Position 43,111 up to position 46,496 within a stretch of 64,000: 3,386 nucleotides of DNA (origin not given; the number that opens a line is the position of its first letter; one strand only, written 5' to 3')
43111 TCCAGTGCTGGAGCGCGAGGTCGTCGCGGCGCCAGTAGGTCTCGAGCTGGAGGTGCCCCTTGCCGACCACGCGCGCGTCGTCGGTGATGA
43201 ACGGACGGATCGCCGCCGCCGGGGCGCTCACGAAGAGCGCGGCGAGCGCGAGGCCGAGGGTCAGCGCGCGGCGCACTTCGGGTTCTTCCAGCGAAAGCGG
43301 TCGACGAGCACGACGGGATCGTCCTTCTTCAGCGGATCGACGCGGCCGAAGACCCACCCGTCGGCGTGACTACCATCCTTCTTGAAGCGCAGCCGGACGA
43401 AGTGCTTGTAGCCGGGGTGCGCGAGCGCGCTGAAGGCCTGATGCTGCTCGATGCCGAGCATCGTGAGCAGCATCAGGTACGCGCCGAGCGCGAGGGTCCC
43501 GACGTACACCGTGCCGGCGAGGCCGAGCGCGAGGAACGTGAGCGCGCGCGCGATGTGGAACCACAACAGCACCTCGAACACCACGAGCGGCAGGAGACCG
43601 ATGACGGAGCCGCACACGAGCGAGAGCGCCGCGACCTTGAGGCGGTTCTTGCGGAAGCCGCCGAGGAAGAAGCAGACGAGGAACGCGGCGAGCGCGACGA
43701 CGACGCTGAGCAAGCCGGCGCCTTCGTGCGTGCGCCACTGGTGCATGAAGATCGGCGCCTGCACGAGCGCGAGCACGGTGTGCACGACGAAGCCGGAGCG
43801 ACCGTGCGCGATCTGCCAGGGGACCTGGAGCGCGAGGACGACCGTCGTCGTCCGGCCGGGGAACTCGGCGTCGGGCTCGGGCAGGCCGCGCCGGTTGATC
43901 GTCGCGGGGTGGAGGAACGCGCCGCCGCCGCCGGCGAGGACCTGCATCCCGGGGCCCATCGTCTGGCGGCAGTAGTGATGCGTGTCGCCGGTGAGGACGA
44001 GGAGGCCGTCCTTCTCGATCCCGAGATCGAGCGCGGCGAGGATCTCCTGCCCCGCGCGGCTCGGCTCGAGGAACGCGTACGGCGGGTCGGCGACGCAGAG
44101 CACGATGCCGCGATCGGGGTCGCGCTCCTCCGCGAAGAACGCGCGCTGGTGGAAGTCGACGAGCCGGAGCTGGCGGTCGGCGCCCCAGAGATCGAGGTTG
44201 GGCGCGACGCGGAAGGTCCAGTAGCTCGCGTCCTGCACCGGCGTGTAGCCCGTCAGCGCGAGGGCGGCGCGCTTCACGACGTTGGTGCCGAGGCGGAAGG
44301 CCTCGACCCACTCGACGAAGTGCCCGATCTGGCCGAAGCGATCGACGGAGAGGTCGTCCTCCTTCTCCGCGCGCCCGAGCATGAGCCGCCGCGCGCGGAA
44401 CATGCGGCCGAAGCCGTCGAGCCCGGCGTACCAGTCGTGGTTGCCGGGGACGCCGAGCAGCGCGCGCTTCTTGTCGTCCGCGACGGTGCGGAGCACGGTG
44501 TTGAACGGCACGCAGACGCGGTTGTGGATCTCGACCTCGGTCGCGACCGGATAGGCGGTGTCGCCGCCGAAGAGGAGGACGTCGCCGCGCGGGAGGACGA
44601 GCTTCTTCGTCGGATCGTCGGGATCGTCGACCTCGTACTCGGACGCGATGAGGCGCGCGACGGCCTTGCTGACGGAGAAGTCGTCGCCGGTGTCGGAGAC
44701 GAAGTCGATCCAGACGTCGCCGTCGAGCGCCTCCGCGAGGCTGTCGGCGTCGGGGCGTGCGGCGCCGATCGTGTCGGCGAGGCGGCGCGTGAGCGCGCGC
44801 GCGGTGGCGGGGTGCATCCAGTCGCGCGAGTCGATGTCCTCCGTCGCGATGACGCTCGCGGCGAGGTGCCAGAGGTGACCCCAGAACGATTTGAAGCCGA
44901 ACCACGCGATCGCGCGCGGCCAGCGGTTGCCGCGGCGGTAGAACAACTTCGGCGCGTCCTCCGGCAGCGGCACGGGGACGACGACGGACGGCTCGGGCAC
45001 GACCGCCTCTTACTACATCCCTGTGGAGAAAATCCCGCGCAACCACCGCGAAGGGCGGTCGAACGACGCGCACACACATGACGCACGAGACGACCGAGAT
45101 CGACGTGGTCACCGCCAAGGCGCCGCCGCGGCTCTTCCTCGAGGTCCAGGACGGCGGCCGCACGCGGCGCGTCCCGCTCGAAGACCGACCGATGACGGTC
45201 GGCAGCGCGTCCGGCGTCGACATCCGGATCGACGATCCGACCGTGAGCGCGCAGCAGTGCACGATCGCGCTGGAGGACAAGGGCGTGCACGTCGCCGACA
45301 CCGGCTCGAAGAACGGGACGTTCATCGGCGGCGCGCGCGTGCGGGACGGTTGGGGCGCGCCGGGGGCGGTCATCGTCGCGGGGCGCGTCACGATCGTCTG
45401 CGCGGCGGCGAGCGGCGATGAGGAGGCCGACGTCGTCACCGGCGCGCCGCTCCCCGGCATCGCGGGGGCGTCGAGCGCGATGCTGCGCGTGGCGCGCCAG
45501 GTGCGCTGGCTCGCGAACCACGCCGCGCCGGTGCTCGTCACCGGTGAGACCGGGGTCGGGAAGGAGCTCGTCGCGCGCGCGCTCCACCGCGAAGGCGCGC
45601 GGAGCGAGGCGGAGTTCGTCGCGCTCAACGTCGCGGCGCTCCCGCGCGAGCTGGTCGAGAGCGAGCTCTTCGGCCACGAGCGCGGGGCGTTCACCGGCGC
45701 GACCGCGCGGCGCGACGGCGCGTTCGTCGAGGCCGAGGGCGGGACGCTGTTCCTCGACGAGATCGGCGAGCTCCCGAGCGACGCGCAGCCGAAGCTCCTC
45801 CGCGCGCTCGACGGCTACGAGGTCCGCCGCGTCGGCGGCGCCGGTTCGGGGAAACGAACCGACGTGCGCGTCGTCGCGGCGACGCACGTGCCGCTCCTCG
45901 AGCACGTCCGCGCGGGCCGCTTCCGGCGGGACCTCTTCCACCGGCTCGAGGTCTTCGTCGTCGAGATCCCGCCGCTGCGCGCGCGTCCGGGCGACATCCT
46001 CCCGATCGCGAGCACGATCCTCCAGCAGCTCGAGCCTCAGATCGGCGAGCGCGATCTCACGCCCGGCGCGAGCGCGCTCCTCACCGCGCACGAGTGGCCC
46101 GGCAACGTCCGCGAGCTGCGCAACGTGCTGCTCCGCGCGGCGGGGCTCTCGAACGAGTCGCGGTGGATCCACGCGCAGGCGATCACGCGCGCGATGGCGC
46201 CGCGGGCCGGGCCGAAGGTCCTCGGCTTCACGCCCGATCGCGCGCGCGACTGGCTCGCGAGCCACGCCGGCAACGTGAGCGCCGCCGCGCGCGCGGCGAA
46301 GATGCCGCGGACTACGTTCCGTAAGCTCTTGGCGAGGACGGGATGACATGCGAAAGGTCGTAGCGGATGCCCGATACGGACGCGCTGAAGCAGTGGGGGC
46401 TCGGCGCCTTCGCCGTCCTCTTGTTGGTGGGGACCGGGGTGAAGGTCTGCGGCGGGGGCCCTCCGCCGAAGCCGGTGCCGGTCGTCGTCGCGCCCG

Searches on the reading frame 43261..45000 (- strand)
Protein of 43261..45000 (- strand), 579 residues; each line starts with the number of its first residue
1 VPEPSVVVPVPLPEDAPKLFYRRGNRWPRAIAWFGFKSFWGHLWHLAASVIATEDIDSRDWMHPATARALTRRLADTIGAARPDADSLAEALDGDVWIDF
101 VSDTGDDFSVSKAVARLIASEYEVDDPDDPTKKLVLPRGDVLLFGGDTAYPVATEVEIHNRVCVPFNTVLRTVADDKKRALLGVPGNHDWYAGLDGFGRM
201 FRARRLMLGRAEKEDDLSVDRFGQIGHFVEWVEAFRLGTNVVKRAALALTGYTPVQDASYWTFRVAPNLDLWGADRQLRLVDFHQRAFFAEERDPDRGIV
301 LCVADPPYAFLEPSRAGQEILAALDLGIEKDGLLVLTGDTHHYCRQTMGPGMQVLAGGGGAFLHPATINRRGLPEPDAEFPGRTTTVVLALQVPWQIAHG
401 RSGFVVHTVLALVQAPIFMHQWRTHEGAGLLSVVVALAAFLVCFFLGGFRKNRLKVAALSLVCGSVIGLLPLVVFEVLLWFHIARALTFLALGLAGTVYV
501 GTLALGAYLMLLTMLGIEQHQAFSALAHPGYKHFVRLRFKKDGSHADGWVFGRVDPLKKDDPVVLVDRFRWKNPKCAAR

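Call 9: search_protein_families(library=pfam, max_evalue=0.01, proteins=[window:43261-45000:-])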
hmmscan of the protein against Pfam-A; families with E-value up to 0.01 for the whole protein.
window:43261-45000:- (579 aa): 1 family
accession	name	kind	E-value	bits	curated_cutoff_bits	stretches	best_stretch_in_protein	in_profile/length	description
PF00149.33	Metallophos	-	0.003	18.4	21.5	1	98-243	3-108/191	Calcineurin-like phosphoesterase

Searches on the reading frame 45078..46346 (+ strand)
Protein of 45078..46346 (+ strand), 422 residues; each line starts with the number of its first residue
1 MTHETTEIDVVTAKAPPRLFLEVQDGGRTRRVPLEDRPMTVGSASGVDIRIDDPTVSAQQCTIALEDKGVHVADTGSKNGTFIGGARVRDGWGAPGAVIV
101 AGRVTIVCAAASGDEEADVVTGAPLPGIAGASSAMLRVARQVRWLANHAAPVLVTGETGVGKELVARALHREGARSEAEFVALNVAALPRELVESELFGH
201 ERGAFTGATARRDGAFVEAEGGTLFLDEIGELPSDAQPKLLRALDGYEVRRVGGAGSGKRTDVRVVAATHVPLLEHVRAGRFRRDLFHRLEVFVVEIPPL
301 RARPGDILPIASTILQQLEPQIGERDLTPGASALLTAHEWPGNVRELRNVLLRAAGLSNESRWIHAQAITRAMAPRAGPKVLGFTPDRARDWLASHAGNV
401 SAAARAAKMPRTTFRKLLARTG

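Call 9: search_protein_families(library=pfam, max_evalue=0.01, proteins=[window:45078-46346:+])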
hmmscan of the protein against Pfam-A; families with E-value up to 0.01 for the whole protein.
window:45078-46346:+ (422 aa): 8 families
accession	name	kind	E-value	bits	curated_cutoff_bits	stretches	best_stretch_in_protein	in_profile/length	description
PF00158.32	Sigma54_activat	-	4.4e-61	205.9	20.2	1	128-295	1-167/168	Sigma-54 interaction domain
PF14532.12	Sigma54_activ_2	-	7.7e-21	75.2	25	1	130-300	2-138/138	Sigma-54 interaction domain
PF25601.1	AAA_lid_14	-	2.7e-14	53.2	27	1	301-374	1-75/87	AAA+ ATPase lid domain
PF00498.31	FHA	-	8.3e-12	45.8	20.7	1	40-90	2-53/67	FHA domain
PF07728.20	AAA_5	-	3.3e-09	37.3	22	1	151-270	1-122/139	AAA domain (dynein-related subfamily)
PF16697.10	Yop-YscD_cpl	-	8.7e-09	36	33.2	1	30-105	10-87/94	Inner membrane component of T3SS, cytoplasmic domain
PF00004.35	AAA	-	1.3e-05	26.1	21.2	1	152-286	1-127/131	ATPase family associated with various cellular activities (AAA)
PF07724.20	AAA_2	-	0.0053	17.2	27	1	151-251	5-106/166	AAA domain (Cdc48 subfamily)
